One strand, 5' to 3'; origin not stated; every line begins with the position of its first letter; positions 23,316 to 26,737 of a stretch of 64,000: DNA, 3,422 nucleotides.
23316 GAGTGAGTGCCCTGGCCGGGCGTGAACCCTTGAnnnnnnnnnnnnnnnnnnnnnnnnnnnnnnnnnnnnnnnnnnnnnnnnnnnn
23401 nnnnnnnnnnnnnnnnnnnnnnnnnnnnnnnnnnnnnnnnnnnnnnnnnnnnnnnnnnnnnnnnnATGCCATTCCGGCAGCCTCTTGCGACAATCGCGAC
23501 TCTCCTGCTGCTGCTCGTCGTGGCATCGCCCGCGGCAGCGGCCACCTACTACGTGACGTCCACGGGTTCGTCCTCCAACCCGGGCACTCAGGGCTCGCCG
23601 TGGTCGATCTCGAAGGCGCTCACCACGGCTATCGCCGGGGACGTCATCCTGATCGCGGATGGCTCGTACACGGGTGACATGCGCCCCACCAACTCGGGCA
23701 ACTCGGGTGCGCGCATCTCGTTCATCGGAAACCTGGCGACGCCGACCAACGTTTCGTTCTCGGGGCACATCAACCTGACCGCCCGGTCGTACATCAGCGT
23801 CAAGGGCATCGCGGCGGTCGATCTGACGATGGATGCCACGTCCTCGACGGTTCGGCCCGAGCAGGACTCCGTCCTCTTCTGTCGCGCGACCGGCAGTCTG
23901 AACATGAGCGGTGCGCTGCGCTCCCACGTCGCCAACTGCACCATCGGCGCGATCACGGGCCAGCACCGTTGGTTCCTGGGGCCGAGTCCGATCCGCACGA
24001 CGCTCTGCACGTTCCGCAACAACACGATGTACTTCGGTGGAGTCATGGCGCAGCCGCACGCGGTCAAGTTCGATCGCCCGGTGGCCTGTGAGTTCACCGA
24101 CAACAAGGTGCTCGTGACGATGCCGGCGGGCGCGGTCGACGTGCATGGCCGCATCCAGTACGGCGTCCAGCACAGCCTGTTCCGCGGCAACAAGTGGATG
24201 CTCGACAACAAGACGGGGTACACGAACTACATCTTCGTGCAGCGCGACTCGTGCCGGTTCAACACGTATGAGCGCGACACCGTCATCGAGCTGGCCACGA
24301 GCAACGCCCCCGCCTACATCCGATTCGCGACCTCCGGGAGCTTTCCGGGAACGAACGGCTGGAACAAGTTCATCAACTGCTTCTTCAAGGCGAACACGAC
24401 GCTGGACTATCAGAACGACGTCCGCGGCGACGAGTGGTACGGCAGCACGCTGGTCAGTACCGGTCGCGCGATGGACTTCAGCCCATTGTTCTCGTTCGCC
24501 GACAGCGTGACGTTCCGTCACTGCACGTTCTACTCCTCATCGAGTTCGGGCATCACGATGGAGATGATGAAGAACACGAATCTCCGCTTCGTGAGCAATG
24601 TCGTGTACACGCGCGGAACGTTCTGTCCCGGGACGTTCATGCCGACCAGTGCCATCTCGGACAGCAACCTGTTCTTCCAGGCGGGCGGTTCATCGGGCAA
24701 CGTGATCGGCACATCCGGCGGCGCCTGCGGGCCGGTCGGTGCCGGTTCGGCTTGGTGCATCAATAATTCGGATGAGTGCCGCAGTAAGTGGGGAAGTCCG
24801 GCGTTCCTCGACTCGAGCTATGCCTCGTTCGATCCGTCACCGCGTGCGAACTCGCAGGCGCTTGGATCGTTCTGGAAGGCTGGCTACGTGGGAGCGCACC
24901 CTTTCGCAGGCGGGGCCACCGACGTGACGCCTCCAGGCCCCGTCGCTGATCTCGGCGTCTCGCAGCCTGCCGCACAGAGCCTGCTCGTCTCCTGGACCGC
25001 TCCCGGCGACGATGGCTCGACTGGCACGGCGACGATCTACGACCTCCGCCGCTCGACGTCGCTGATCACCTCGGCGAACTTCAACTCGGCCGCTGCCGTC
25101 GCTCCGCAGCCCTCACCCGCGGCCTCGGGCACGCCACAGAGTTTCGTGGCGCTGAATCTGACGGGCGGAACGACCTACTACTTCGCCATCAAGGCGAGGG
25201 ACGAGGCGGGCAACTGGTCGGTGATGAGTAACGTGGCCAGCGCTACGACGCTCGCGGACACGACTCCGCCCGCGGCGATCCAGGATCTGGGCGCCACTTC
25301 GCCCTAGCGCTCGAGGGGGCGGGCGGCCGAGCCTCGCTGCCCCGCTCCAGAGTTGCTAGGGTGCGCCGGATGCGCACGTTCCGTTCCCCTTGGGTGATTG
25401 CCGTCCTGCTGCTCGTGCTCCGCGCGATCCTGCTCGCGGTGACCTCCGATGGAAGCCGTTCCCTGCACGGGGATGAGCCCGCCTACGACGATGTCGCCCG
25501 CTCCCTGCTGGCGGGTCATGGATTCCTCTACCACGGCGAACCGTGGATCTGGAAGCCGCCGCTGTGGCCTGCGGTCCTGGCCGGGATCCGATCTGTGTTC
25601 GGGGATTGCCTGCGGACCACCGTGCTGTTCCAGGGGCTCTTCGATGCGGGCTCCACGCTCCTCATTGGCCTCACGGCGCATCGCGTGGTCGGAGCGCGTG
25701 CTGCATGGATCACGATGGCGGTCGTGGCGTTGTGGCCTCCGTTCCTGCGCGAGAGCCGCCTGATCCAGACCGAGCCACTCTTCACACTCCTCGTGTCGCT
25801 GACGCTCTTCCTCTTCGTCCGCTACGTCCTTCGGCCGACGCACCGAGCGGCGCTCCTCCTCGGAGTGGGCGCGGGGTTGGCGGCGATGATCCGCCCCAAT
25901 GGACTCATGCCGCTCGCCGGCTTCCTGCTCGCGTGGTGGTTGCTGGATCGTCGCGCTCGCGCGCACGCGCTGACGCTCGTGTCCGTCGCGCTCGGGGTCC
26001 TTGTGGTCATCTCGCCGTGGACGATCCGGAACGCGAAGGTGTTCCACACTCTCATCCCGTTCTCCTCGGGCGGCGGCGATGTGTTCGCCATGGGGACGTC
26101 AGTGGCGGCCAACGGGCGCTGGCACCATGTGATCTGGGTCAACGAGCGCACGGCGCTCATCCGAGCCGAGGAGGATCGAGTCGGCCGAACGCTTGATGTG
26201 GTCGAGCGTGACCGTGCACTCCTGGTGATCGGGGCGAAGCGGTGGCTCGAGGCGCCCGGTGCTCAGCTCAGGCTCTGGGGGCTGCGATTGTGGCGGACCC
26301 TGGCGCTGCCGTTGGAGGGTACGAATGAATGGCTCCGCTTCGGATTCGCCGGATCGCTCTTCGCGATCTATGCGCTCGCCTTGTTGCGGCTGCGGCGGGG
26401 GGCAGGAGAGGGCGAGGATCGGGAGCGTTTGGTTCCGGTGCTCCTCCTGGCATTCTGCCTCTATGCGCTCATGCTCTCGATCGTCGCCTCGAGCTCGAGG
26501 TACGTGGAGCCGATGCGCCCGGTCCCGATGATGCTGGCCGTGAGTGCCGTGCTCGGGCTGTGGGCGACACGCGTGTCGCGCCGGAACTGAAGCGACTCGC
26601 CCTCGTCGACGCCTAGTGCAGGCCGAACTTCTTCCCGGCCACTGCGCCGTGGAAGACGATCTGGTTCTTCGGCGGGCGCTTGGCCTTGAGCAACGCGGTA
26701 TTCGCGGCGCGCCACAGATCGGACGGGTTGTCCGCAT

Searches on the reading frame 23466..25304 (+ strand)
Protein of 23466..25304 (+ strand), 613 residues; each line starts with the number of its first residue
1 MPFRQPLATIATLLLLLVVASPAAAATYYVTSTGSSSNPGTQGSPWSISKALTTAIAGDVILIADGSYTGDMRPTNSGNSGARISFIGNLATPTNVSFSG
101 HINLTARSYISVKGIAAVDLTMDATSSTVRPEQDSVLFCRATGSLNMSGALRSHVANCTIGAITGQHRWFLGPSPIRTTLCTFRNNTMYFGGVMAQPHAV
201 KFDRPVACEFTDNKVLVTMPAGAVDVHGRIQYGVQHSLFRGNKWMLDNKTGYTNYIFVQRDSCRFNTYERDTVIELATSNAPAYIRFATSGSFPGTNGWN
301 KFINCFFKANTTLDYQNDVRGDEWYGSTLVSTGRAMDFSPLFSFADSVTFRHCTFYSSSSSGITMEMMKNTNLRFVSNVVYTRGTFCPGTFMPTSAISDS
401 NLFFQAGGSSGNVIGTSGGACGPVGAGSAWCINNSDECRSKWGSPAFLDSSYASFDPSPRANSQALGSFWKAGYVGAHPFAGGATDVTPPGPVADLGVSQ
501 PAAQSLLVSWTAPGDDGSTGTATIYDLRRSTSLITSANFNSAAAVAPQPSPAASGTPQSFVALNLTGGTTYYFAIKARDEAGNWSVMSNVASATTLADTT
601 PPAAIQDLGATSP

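Call 36: search_protein_families(library=pfam, proteins=[window:23466-25304:+], max_evalue=0.001)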
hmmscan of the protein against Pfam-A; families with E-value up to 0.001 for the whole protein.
window:23466-25304:+ (613 aa): 3 families
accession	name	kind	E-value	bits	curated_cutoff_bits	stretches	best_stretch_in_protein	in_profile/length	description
PF22842.2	Pel9A-like_beta_helix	-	5e-05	22.9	25.2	1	23-78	6-64/370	Pel9A-like, right handed beta helix region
PF13229.12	Beta_helix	-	0.00034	20.7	25.9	0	304-417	61-148/158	Right handed beta helix region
PF00041.27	fn3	-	0.00069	20.2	25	0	492-585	2-78/84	Fibronectin type III domain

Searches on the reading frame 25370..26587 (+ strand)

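Call 36: search_protein_families(library=pfam, proteins=[window:25370-26587:+], max_evalue=0.001)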
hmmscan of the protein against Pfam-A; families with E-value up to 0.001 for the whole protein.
window:25370-26587:+ (406 aa): 2 families
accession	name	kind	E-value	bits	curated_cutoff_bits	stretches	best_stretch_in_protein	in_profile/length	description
PF13231.12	PMT_2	-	9.9e-12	45.8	26.1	1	62-218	2-158/160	Dolichyl-phosphate-mannose-protein mannosyltransferase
PF02366.24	PMT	-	1.9e-06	28.1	22.7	1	86-219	87-232/245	Dolichyl-phosphate-mannose-protein mannosyltransferase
